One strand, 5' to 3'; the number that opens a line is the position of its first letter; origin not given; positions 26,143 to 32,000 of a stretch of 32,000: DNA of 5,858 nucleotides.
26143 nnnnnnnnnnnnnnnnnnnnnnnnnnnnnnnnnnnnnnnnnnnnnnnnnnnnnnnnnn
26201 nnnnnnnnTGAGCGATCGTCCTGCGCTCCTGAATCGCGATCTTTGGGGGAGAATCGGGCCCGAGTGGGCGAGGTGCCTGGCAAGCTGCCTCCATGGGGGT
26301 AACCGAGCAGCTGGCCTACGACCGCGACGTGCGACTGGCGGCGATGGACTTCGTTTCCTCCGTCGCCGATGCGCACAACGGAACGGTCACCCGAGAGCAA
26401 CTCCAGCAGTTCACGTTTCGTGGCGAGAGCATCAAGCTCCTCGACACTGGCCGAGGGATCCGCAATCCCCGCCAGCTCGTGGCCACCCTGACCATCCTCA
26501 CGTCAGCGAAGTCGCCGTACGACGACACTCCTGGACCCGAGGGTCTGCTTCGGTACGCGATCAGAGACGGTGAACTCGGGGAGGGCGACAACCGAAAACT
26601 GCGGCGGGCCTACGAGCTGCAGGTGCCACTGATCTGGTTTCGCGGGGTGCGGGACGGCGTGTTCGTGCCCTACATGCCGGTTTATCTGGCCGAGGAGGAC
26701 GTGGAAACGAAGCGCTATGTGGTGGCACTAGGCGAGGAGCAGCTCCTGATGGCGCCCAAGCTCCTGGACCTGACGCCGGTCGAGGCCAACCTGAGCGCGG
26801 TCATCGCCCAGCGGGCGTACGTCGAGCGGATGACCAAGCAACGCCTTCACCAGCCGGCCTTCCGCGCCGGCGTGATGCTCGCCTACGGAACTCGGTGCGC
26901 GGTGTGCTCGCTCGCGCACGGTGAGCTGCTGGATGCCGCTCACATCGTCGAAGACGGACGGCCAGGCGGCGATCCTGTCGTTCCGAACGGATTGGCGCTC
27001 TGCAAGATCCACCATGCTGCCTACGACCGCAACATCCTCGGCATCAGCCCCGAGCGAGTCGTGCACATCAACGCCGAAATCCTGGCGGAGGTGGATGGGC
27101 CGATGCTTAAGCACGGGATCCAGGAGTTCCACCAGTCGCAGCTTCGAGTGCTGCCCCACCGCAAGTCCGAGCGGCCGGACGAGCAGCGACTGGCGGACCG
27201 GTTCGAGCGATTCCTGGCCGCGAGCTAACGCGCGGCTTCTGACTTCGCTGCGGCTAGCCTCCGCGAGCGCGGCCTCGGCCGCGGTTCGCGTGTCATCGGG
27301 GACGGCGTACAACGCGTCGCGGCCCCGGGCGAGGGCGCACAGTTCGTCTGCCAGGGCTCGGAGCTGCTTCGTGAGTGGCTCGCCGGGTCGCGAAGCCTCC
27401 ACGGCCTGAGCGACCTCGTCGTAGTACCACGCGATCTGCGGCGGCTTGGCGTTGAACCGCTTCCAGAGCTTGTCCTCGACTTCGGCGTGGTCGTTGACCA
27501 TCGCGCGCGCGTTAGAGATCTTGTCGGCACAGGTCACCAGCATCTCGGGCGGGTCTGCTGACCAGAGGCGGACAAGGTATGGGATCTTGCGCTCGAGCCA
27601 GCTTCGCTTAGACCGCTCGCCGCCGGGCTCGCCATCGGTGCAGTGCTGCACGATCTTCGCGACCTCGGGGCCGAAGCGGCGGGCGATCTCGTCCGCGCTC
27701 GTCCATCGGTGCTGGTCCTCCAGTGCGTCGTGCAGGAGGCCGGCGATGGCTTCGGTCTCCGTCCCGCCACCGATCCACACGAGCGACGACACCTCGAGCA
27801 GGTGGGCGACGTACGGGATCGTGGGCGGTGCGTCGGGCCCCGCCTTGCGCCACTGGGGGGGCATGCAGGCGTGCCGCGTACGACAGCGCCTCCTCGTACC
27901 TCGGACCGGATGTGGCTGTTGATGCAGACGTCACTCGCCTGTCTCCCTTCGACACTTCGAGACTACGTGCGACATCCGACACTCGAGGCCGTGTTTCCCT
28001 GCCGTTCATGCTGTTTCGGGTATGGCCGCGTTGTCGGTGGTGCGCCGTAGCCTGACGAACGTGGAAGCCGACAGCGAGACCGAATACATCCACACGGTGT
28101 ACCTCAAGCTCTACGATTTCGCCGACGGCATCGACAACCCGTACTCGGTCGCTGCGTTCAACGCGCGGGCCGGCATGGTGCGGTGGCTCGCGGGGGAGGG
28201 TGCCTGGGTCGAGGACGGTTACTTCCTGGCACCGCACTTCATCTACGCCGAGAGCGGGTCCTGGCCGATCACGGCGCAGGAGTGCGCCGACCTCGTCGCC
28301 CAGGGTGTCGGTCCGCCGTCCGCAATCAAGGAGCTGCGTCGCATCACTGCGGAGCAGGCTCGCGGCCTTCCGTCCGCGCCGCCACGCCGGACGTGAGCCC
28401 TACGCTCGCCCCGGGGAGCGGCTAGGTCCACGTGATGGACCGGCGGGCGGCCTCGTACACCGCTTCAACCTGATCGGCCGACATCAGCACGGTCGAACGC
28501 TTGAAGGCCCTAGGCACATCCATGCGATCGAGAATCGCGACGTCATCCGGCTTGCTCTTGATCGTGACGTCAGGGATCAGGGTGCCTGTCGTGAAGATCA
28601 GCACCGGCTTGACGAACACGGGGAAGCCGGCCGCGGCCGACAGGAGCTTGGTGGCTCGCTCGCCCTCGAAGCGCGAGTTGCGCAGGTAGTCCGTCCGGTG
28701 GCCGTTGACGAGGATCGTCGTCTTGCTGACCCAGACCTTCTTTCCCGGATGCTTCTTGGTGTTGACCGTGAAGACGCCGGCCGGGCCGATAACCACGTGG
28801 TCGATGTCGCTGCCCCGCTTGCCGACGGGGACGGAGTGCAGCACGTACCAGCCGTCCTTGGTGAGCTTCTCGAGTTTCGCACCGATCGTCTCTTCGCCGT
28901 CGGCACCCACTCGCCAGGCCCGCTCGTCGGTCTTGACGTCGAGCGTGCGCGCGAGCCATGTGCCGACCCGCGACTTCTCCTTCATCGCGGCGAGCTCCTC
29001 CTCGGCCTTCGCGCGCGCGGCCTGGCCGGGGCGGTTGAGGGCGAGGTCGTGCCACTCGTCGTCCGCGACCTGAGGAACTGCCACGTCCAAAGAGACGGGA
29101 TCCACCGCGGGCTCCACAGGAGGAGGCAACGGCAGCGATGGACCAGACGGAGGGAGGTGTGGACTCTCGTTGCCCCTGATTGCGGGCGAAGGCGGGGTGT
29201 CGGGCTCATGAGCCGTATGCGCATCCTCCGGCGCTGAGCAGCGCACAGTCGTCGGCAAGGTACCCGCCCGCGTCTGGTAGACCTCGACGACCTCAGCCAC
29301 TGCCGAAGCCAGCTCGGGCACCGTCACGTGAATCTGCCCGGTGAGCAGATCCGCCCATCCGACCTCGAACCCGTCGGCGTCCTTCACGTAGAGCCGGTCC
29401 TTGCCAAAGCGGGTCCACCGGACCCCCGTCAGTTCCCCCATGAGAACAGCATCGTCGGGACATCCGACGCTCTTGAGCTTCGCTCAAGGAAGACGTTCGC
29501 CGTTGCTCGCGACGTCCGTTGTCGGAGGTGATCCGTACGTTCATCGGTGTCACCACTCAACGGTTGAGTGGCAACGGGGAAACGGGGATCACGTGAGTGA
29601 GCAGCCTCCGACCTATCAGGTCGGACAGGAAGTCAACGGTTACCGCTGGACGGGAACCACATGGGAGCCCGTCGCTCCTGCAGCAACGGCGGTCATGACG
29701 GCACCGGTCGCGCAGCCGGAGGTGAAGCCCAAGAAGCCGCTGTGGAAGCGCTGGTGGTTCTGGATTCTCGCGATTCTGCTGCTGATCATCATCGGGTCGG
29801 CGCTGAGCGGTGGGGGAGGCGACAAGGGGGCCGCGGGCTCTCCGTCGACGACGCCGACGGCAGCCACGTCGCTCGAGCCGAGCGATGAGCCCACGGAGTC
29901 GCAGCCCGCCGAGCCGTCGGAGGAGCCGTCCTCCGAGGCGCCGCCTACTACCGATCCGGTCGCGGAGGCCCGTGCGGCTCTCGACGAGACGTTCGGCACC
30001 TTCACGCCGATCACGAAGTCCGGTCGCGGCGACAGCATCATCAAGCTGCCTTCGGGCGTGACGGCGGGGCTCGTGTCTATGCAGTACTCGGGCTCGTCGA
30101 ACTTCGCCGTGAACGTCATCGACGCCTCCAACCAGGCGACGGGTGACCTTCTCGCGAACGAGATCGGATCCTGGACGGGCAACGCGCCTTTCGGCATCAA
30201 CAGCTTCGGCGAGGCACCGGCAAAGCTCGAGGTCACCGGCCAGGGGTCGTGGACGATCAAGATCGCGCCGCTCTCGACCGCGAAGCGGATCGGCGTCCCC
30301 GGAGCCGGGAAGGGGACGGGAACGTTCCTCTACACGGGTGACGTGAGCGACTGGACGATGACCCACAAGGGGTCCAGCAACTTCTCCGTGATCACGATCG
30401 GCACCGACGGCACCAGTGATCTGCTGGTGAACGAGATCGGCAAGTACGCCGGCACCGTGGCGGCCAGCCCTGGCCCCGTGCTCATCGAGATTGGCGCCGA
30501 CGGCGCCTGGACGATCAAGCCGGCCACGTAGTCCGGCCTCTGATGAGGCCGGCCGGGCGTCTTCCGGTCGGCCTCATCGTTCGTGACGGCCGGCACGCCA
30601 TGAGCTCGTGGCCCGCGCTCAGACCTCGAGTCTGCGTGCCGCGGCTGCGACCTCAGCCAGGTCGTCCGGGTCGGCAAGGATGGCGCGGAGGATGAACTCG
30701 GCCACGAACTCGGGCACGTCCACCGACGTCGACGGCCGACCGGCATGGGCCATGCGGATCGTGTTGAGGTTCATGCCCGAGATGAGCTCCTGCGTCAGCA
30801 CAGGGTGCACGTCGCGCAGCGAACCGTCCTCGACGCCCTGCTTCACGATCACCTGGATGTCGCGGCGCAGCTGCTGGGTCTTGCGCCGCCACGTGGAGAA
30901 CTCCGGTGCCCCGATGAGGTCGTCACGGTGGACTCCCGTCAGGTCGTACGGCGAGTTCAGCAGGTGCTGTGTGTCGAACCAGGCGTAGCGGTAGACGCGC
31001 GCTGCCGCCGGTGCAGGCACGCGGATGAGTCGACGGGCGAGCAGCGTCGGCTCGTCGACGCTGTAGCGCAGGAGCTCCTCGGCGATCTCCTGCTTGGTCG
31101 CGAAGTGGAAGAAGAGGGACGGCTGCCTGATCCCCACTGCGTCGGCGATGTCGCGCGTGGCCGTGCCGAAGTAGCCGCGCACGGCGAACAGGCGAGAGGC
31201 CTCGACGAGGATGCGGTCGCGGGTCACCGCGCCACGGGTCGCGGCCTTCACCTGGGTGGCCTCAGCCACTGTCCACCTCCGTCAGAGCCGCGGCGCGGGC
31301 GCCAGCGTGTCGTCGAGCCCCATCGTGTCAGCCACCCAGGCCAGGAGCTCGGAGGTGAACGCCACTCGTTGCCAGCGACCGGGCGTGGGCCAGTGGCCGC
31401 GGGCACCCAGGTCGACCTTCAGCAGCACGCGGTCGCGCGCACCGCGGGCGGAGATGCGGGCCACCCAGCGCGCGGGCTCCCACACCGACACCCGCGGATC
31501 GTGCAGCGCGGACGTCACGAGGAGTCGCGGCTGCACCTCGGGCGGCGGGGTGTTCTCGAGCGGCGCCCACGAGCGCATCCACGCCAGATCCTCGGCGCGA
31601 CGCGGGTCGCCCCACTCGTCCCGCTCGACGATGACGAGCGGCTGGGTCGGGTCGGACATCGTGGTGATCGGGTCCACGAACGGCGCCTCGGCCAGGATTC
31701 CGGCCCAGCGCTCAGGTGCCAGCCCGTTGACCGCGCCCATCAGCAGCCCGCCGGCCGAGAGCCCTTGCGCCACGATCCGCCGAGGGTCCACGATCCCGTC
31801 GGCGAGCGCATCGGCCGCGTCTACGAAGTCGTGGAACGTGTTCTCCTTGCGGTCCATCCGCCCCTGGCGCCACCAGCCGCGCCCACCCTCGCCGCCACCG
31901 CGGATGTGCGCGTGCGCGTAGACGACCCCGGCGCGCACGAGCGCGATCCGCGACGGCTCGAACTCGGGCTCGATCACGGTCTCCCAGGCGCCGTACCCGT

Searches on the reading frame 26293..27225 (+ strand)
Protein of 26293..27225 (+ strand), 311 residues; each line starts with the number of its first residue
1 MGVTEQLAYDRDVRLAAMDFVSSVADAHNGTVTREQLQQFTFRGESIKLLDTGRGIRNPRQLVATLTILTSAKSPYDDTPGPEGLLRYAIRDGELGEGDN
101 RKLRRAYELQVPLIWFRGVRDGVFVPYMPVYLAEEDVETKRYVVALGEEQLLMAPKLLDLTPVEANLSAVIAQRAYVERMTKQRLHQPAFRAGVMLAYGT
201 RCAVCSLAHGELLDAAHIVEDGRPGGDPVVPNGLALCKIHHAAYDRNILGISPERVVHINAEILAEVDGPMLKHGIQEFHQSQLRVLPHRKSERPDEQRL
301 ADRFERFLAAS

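Call 6: search_protein_families(library=pfam, proteins=[window:26293-27225:+], max_evalue=0.01)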
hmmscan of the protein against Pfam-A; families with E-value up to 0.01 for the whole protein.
window:26293-27225:+ (311 aa): 1 family
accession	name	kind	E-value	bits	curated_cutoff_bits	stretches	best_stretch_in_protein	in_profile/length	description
PF13391.12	HNH_2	-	2.2e-07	31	21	1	202-251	1-65/66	HNH endonuclease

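Call 7: search_protein_families(library=padloc, proteins=[window:26293-27225:+], max_evalue=0.01)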
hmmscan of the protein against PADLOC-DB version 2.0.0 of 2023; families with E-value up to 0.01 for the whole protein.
window:26293-27225:+ (311 aa): 2 families
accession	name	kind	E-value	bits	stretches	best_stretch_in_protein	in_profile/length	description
PDLC04132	HNH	-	3.4e-15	53.9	1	179-300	146-264/286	-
PDLC03546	HNH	-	0.00052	17.1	1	180-262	152-236/282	Type II restriction enzyme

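Call 54: search_solved_structures(query=window:26293-27225:+, max_evalue=0.01)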
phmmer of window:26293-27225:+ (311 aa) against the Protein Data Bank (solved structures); distinct sequences matched with E-value up to 0.01: 0.

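Call 64: search_protein_families(library=ncbifam, proteins=[window:26293-27225:+], max_evalue=0.001)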
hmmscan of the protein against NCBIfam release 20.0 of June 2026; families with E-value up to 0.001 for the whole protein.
window:26293-27225:+ (311 aa): 1 family
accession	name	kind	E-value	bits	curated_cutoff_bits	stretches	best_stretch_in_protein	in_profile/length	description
NF045808.1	PT-DNA_restrict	exception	4.8e-17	62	180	1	163-298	138-273/284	phosphorothioated DNA-binding restriction endonuclease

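Call 80: find_homologous_proteins(query=window:26293-27225:+, max_evalue=0.00001)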
Query window:26293-27225:+ (311 aa): 6056 proteins with E <= 0.00001 among 8000 candidates; the best 120 are listed.
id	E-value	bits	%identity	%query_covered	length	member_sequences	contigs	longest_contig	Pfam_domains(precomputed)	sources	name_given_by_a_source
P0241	3.2e-182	623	88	100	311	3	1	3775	PF13391.13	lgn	-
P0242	2.3e-179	613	87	100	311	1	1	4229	PF13391.13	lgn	-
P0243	6.1e-179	612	87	100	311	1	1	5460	PF13391.13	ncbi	-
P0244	5.8e-153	527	77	98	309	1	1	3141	PF13391.13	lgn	-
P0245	1.2e-148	513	73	98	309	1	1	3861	PF13391.13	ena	-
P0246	2.9e-144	498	73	100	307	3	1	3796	PF13391.13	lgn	-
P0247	3.2e-144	498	74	98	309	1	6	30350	PF13391.13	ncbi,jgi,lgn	jgi:putative restriction endonuclease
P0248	6.1e-144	497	73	98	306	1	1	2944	PF13391.13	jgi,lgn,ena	-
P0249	6.6e-142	490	74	95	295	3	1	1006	PF13391.13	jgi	jgi:putative restriction endonuclease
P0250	1.2e-138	480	69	100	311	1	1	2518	PF13391.13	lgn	-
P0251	9.3e-138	477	71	98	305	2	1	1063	PF13391.13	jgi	jgi:putative restriction endonuclease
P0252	2.1e-137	476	68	99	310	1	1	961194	PF13391.13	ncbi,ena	-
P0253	8.0e-137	474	72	98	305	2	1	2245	PF13391.13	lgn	-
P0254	6.3e-135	467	70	98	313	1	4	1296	PF13391.13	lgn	-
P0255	1.3e-134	466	70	100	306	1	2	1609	PF13391.13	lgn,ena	-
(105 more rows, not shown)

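Call 88: predict_structure(alignment_id=A4)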
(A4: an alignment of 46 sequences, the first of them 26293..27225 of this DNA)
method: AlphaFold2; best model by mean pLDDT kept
length: 311 residues; sequences in the alignment: 46
mean_pLDDT: 89.9   pTM: 0.86
mean pLDDT of the five models: 89.9, 89.5, 88.9, 88.8, 88.5
residues with pLDDT >= 90: 202; 70-90: 90; 50-70: 19; < 50: 0
segments of 3 or more residues with pLDDT < 50: none
pLDDT, mean of each block of 10 residues (from residue 1): 89 98 95 96 96 85 94 71 89 81 95 94 95 93 95 93 85 89 87 91 95 90 65 88 96 97 80 80 95 91 94 85
secondary structure, 60 per line:
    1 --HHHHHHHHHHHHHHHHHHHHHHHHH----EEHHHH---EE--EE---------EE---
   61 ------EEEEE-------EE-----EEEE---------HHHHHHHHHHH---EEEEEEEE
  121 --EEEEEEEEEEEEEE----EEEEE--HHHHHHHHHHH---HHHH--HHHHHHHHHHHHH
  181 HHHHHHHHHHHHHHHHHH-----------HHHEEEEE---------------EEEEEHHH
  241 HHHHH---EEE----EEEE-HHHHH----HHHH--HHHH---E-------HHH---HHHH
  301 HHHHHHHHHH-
elements in order: H3-27 H34-37 E67-71 E86-89 H99-109 E113-120 E123-136 E141-145 H148-158 H162-165 H168-198 E213-217 E233-237 H238-245 E249-251 E256-259 H261-265 H270-273 H276-279 H297-310

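Call 91: fold_search(model_id=the predicted structure, library=pdb)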
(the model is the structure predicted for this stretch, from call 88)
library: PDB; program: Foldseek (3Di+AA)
matches with E <= 10: 256; with E <= 0.001: 9
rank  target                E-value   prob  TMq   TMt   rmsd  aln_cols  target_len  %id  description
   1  6ghs                  2.0e-07  1.00  0.28  0.30  16.4       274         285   15  Modification dependent TagI restriction endonuclease (released 2018-08-29)
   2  5zmm_B                1.9e-05  1.00  0.25  0.16  13.0       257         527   17  Structure of the Type IV phosphorothioation-dependent restriction endonuclease ScoMcrA (released 2018-09-26)
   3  5zmm_D                2.2e-05  1.00  0.24  0.16  14.2       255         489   16  Structure of the Type IV phosphorothioation-dependent restriction endonuclease ScoMcrA (released 2018-09-26)
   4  5zmm_F                2.5e-05  1.00  0.25  0.18  12.9       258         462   16  Structure of the Type IV phosphorothioation-dependent restriction endonuclease ScoMcrA (released 2018-09-26)
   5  5zmm_E                2.7e-05  1.00  0.26  0.17  14.4       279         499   17  Structure of the Type IV phosphorothioation-dependent restriction endonuclease ScoMcrA (released 2018-09-26)
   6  5zmm_A                5.2e-05  1.00  0.25  0.15  14.1       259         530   16  Structure of the Type IV phosphorothioation-dependent restriction endonuclease ScoMcrA (released 2018-09-26)
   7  5zmm_C                8.5e-05  0.99  0.24  0.15  13.0       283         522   16  Structure of the Type IV phosphorothioation-dependent restriction endonuclease ScoMcrA (released 2018-09-26)
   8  6yex_A                5.5e-04  0.93  0.28  0.28  20.1       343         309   12  VcaM4I restriction endonuclease in the absence of DNA (released 2020-12-16)
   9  6yex_B                5.9e-04  0.99  0.29  0.29  19.0       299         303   13  VcaM4I restriction endonuclease in the absence of DNA (released 2020-12-16)
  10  3q0f_A                3.0e-03  1.00  0.23  0.45   6.2       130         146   15  Crystal structure of SUVH5 SRA- methylated CHH DNA complex (released 2011-02-02)
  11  6a5m                  3.0e-03  0.99  0.21  0.15   8.2       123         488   15  Crystal structure of Arabidopsis thaliana SUVH6 in complex with SAM, form 2 (released 2018-08-29)
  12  3q0f_X                4.3e-03  0.99  0.24  0.46   6.5       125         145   16  Crystal structure of SUVH5 SRA- methylated CHH DNA complex (released 2011-02-02)
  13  4ygi_A                6.2e-03  0.99  0.19  0.37   5.8        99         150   16  Crystal Structure of SUVH5 SRA bound to fully hydroxymethylated CG DNA (released 2016-02-17)
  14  3q0d_X                8.5e-03  0.99  0.25  0.52   5.9       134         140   16  Crystal structure of SUVH5 SRA- hemi methylated CG DNA complex (released 2011-02-23)
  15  5zmn_A                9.5e-03  0.98  0.25  0.24   6.5       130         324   11  Sulfur binding domain and SRA domain of ScoMcrA complexed with phosphorothioated DNA (released 2018-09-26)
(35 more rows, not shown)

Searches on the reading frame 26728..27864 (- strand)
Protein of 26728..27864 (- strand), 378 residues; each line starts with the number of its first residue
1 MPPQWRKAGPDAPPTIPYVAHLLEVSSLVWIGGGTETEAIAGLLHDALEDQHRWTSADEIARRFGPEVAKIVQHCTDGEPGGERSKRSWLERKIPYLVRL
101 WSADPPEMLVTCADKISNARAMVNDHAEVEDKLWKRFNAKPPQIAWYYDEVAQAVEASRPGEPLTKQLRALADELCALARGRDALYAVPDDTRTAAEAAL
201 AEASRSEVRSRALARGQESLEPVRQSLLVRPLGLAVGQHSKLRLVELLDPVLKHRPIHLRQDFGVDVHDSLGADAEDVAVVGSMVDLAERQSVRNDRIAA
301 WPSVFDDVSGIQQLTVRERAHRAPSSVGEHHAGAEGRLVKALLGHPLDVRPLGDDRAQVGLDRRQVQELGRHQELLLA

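Call 9: search_protein_families(library=pfam, proteins=[window:26728-27864:-], max_evalue=0.001)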
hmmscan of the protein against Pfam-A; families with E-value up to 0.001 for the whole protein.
window:26728-27864:- (378 aa): 1 family
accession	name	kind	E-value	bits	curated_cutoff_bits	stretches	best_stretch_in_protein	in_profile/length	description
PF13328.12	HD_4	-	1.3e-13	51.4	27.2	1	14-127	16-132/156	HD domain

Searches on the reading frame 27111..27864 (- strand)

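Call 64: search_protein_families(library=ncbifam, proteins=[window:27111-27864:-], max_evalue=0.001)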
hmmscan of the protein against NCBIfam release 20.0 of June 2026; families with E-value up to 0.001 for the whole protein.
window:27111-27864:- (251 aa): 1 family
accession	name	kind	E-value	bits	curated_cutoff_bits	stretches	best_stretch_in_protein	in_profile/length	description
TIGR00691.1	spoT_relA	subfamily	6e-09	34.8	499.2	1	17-122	19-122/687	RelA/SpoT family protein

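Call 95: search_protein_families(library=padloc, proteins=[window:27111-27864:-], max_evalue=0.00001)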
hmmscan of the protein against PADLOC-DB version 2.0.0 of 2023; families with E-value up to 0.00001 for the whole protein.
window:27111-27864:- (251 aa): 0 families

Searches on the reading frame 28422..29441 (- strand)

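Call 9: search_protein_families(library=pfam, proteins=[window:28422-29441:-], max_evalue=0.001)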
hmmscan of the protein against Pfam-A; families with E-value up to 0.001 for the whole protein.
window:28422-29441:- (339 aa): 1 family
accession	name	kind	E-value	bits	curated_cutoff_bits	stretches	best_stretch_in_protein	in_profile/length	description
PF08378.17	NERD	-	1.8e-14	54.6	22.1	1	179-284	2-111/111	Nuclease-related domain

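Call 64: search_protein_families(library=ncbifam, proteins=[window:28422-29441:-], max_evalue=0.001)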
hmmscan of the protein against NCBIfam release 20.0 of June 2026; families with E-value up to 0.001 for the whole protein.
window:28422-29441:- (339 aa): 1 family
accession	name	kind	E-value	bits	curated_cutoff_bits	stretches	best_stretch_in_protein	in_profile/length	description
NF047741.1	antiphage_MADS6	equivalog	0.00063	18.4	460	1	180-233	12-68/612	methylation-associated defense system protein kinase MAD6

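Call 95: search_protein_families(library=padloc, proteins=[window:28422-29441:-], max_evalue=0.00001)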
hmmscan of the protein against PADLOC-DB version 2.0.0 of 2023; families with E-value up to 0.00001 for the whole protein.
window:28422-29441:- (339 aa): 0 families

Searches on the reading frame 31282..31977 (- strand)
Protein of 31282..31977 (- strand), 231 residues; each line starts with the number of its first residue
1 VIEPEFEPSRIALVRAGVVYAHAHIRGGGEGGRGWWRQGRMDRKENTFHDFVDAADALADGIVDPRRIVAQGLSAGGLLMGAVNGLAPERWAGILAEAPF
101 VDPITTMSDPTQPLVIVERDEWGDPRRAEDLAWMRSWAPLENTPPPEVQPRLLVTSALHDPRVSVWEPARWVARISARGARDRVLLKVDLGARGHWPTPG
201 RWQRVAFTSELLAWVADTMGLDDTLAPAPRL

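Call 11: search_protein_families(library=pfam, proteins=[window:31282-31977:-], max_evalue=0.001)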
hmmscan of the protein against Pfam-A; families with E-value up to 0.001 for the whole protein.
window:31282-31977:- (231 aa): 1 family
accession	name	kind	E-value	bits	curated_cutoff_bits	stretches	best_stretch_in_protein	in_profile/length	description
PF00326.27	Peptidase_S9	-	4.3e-44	151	22.6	1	5-220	2-211/213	Prolyl oligopeptidase family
